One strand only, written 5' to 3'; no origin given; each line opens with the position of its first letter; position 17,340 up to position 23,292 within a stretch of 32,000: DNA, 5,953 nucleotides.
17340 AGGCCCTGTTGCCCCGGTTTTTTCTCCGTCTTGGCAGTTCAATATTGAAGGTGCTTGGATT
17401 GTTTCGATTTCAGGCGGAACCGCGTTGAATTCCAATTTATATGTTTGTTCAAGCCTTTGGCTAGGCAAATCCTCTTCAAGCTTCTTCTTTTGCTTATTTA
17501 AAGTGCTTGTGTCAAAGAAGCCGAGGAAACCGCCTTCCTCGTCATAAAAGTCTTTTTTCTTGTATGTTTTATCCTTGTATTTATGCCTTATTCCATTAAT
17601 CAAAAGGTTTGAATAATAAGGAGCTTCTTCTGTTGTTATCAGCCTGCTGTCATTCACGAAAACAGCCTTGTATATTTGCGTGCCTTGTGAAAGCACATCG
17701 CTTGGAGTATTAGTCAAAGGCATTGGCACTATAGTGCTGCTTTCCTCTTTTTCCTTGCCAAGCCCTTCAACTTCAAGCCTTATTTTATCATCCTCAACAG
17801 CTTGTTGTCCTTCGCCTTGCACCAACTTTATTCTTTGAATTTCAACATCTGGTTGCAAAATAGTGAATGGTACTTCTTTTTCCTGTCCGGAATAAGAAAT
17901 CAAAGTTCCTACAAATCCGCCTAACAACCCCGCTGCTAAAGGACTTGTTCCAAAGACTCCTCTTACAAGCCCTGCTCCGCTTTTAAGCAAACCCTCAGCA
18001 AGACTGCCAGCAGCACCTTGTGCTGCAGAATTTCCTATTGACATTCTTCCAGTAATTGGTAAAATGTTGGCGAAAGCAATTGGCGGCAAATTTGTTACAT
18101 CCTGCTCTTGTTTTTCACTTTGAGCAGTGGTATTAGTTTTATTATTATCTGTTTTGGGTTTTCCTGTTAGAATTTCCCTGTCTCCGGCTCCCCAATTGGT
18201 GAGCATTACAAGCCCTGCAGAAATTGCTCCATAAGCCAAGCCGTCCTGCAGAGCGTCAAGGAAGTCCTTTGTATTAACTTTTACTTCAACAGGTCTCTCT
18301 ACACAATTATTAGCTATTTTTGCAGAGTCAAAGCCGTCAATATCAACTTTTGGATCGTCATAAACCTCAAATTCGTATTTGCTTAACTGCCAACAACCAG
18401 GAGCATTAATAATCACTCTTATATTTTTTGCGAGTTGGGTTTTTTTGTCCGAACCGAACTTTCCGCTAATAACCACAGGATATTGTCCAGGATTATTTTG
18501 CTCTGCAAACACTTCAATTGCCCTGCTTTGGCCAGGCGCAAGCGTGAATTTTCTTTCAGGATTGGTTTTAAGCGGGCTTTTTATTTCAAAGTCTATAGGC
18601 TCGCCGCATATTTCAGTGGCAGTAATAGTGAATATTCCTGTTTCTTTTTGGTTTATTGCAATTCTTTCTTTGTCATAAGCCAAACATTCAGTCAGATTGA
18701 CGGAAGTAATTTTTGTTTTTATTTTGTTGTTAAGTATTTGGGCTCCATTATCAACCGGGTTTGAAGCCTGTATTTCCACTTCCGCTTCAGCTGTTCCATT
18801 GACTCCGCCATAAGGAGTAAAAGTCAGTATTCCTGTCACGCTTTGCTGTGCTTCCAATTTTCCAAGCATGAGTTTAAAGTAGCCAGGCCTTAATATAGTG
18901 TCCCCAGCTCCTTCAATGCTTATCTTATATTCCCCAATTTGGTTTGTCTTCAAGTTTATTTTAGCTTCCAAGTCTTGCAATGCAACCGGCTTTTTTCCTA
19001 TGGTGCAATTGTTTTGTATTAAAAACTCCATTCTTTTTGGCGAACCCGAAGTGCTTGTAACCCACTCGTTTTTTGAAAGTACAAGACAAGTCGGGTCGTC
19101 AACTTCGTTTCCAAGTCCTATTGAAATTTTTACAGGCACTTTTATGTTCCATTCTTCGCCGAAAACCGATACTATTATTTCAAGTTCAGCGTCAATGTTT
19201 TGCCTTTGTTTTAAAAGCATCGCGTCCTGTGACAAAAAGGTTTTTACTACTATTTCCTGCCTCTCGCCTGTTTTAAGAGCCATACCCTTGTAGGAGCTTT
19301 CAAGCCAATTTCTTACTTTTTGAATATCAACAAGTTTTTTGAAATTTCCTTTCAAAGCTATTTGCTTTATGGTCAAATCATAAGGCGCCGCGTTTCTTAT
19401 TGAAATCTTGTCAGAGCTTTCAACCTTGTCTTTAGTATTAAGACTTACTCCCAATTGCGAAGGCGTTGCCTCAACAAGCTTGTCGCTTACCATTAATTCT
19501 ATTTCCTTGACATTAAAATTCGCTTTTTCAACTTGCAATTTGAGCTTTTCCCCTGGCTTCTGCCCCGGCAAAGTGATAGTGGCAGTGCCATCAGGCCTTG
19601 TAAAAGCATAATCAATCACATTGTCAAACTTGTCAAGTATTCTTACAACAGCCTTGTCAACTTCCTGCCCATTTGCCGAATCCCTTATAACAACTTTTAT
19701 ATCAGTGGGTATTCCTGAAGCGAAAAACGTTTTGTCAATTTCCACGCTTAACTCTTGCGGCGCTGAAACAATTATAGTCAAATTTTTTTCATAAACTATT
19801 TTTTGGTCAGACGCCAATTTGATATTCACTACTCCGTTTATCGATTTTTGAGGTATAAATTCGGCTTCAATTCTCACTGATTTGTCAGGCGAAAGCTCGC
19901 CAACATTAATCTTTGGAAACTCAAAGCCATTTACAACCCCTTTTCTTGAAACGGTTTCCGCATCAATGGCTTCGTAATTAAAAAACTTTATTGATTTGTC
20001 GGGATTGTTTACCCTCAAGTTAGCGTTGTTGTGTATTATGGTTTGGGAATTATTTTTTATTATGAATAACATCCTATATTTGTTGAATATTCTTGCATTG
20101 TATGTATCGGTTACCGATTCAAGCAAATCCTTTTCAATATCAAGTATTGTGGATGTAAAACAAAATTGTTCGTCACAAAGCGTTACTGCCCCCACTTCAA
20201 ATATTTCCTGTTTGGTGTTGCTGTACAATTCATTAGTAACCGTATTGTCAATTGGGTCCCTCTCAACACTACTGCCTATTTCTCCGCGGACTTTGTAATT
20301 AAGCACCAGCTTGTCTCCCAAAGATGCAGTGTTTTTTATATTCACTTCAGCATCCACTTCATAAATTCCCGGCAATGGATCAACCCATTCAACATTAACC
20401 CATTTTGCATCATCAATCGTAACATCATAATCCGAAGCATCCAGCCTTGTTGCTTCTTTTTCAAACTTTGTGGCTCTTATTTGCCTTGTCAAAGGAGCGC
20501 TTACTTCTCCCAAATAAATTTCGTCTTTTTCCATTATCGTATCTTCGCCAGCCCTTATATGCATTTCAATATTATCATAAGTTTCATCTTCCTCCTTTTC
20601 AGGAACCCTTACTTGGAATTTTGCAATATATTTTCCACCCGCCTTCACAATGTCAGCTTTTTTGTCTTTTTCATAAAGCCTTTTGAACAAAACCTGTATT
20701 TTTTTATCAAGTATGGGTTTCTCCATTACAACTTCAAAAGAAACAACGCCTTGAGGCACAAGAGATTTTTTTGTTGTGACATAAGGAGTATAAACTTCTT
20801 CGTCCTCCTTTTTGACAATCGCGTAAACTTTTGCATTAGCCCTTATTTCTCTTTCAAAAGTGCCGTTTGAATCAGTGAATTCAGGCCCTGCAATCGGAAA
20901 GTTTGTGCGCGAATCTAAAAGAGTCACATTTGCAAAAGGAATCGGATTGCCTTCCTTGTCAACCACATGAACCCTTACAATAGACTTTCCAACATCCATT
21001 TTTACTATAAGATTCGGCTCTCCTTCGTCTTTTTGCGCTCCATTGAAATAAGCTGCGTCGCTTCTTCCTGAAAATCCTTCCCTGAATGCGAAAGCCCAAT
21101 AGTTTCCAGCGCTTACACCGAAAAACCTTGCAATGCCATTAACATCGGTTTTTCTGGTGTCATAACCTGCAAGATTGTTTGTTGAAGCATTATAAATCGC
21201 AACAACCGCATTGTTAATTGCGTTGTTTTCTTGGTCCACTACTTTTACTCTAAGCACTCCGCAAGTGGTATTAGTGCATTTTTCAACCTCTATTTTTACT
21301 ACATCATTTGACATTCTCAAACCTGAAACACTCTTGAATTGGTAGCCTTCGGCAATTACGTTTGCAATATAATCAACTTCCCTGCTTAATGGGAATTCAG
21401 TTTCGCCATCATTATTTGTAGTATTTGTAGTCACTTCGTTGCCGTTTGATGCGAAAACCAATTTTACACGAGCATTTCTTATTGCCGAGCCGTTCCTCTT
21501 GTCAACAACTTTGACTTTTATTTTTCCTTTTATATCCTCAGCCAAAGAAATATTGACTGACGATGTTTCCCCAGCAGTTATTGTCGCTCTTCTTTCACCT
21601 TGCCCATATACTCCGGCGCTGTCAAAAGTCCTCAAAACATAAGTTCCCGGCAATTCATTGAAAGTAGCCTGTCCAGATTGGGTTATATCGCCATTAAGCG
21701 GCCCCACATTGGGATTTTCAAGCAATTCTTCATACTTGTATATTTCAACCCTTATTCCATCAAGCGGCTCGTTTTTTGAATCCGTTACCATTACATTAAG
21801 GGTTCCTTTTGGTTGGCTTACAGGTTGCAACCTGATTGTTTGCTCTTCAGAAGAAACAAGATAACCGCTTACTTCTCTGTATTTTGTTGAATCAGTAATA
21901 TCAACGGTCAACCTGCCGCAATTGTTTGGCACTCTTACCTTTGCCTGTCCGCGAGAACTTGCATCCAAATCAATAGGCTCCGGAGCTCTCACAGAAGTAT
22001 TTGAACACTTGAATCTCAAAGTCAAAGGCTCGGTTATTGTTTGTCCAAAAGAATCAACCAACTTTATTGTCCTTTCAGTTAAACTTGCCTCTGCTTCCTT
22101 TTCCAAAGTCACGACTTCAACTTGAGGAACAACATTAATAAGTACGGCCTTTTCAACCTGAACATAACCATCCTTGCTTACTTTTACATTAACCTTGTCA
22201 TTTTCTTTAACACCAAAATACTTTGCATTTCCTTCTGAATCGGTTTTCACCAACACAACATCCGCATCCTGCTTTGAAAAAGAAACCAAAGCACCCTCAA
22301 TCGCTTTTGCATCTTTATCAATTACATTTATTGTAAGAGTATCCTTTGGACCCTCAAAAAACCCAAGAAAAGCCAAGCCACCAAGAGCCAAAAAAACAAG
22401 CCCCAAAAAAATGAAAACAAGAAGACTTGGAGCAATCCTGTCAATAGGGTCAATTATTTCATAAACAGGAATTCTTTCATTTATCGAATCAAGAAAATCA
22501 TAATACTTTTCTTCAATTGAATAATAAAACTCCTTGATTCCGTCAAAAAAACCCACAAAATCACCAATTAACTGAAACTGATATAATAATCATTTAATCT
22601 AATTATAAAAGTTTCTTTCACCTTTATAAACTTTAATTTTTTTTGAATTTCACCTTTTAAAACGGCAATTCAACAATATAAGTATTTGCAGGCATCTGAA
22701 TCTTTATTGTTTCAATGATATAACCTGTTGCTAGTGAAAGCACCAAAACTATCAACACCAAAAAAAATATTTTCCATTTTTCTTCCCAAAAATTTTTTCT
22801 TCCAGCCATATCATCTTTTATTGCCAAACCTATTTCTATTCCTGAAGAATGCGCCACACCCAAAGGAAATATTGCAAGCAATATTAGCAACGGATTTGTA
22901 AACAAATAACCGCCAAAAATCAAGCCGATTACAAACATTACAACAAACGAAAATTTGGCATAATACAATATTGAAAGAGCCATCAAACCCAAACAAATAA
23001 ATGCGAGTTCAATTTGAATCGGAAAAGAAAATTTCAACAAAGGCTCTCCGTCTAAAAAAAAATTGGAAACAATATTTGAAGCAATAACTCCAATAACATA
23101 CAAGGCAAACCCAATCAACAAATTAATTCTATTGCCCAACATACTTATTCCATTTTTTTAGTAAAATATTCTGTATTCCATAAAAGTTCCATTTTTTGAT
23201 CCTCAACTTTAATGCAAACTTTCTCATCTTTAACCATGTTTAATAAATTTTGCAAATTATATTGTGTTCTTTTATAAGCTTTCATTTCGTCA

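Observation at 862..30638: Head-to-tail array of four collinear giant paralogs (2342-2497 aa each) filling about 90% of 32 kb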

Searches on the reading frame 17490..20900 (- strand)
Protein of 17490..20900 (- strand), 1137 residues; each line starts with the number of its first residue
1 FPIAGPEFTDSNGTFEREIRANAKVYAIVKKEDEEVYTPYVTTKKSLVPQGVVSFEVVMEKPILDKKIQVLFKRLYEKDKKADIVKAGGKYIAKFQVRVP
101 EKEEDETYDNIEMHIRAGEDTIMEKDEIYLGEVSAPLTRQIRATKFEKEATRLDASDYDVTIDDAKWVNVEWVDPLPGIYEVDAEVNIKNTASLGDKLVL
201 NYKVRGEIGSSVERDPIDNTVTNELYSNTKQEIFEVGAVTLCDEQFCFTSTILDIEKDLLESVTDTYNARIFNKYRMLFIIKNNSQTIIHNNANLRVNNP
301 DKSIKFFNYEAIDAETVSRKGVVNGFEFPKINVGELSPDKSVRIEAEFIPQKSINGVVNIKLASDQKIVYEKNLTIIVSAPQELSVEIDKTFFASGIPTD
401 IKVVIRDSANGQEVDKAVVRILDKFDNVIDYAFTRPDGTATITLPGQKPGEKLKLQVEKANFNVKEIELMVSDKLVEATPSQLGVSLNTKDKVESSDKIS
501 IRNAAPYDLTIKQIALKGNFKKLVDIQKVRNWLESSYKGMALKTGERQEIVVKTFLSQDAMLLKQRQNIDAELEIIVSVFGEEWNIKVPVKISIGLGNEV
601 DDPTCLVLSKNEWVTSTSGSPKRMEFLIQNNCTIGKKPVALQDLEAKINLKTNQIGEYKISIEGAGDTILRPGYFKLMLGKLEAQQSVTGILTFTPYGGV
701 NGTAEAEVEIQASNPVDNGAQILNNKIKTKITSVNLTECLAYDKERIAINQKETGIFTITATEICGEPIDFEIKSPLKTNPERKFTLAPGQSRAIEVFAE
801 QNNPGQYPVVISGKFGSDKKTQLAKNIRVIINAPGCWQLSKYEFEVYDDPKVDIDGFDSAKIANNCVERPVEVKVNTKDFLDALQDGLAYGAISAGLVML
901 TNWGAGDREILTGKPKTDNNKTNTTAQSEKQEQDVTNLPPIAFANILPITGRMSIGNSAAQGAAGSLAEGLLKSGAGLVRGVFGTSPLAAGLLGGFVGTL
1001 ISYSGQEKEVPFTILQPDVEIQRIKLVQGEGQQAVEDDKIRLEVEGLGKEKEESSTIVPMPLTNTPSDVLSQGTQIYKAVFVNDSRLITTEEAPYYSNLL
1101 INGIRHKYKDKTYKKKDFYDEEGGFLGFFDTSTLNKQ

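Call 23: search_protein_families(library=pfam, proteins=[window:17490-20900:-], max_evalue=1)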
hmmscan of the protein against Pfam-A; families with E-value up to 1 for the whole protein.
window:17490-20900:- (1137 aa): 4 families
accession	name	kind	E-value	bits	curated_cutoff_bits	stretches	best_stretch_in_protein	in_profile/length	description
PF13620.12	CarboxypepD_reg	-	0.0091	16.8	32.3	1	401-467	2-64/82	Carboxypeptidase regulatory-like domain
PF21633.3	MOV-10_Ig-like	-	0.013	16.1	27.4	1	769-820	60-111/126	Helicase MOV-10, Ig-like domain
PF17789.7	MG4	-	0.021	15.5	24.7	1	390-465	7-81/95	Macroglobulin domain MG4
PF20721.2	C19orf12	-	0.14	12.4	30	1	953-1024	29-102/163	C19orf12-like protein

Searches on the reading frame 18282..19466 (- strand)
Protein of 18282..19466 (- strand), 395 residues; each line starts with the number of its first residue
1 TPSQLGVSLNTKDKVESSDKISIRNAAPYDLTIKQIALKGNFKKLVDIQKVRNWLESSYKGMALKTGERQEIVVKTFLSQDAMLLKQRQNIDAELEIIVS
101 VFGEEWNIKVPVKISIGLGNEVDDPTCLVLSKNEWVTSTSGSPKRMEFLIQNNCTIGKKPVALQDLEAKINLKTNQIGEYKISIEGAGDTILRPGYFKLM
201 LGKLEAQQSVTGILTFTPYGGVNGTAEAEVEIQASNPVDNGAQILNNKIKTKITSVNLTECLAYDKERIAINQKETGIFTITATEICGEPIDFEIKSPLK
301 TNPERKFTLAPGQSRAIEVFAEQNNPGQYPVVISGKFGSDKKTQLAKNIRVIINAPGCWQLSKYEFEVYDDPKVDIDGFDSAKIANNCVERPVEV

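Call 63: search_solved_structures(query=A4, max_evalue=1)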
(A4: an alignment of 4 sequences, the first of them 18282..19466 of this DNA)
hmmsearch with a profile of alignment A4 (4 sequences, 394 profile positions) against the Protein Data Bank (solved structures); distinct sequences matched with E-value up to 1: 0.

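Call 65: search_protein_families(library=pfam, alignment_id=A4, max_evalue=1)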
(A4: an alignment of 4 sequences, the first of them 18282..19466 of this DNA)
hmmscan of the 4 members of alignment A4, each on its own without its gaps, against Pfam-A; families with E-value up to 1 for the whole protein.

A. member 1, window:18282-19466:- (395 aa): 1 family
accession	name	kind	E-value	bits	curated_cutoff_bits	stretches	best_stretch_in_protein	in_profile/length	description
PF21633.3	MOV-10_Ig-like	-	0.0026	18.3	27.4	1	291-342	60-111/126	Helicase MOV-10, Ig-like domain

B. families by the number of members that match (of 4 scanned): 1 family
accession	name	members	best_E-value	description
PF21633.3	MOV-10_Ig-like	1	0.0026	Helicase MOV-10, Ig-like domain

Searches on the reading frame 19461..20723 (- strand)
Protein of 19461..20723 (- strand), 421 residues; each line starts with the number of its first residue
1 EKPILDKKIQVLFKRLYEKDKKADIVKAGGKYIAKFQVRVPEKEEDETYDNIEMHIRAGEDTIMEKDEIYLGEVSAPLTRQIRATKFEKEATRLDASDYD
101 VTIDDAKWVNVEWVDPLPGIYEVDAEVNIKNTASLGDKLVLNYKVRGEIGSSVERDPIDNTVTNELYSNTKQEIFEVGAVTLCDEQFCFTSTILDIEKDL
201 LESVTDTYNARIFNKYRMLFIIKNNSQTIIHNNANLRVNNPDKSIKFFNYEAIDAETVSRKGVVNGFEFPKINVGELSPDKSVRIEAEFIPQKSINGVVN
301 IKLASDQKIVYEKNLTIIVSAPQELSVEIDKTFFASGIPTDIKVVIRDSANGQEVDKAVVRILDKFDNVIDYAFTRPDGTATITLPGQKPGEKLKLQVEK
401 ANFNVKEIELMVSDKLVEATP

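Call 62: search_solved_structures(query=A3, max_evalue=1)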
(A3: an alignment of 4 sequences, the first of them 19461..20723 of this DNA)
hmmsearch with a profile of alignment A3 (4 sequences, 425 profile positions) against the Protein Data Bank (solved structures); distinct sequences matched with E-value up to 1: 6.
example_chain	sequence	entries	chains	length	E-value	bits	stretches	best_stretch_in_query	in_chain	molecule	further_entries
1fdr_A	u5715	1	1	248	0.031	16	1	355-407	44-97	FLAVODOXIN REDUCTASE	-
3fpk_A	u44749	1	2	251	0.23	13.1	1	355-407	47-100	Ferredoxin-NADP reductase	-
4qq1_A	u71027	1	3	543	0.27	12.9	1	217-266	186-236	Transferrin-binding protein 2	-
28jw_t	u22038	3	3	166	0.28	12.9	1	295-374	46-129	bS20c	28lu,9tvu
8dos_A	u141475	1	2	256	0.29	12.8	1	355-408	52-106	Flavodoxin/ferredoxin--NADP reductase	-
9ihh_A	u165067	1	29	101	0.59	11.8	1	255-304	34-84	Ex vivo spore-silk A-ENA fibers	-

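Call 64: search_protein_families(library=pfam, alignment_id=A3, max_evalue=1)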
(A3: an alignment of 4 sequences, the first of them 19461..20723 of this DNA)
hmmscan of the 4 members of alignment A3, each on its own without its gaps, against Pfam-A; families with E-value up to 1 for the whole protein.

A. member 1, window:19461-20723:- (421 aa): 3 families
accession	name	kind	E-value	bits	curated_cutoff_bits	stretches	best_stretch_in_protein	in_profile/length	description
PF13620.12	CarboxypepD_reg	-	0.0087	16.8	32.3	1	342-407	2-63/82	Carboxypeptidase regulatory-like domain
PF17789.7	MG4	-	0.011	16.4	24.7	1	331-406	7-81/95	Macroglobulin domain MG4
PF17936.7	Big_6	-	0.13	13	27.6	1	352-403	19-71/83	Bacterial Ig domain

B. families by the number of members that match (of 4 scanned): 9 families
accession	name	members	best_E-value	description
PF13620.12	CarboxypepD_reg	3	0.00014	Carboxypeptidase regulatory-like domain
PF17789.7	MG4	2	0.00036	Macroglobulin domain MG4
PF17936.7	Big_6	2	0.0013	Bacterial Ig domain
PF02369.22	Big_1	1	0.0006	Bacterial Ig-like domain (group 1)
PF11974.14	bMG3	1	0.0044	Bacterial alpha-2-macroglobulin MG3 domain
PF10577.15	FAM171A1-2-B_N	1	0.035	FAM171A1/A2/B, N-terminal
PF24933.1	DUF7751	1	0.12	Domain of unknown function (DUF7751)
PF14109.11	GldH_lipo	1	0.16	GldH lipoprotein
PF09134.16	Invasin_D3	1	0.4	Invasin, domain 3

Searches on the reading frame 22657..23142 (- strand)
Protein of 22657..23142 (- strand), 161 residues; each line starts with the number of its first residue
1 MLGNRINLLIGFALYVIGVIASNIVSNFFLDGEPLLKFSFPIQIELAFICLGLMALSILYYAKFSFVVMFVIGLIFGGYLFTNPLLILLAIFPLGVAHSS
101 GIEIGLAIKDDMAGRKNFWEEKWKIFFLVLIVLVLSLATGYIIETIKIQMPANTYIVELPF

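Call 23: search_protein_families(library=pfam, proteins=[window:22657-23142:-], max_evalue=1)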
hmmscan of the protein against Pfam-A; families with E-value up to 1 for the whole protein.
window:22657-23142:- (161 aa): 2 families
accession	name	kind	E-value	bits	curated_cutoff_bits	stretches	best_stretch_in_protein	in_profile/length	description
PF03208.24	PRA1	-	0.42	10.6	30.1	1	12-74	59-121/143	PRA1 family protein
PF18949.5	DUF5693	-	0.54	9.1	29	1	46-144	322-424/609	Family of unknown function (DUF5693)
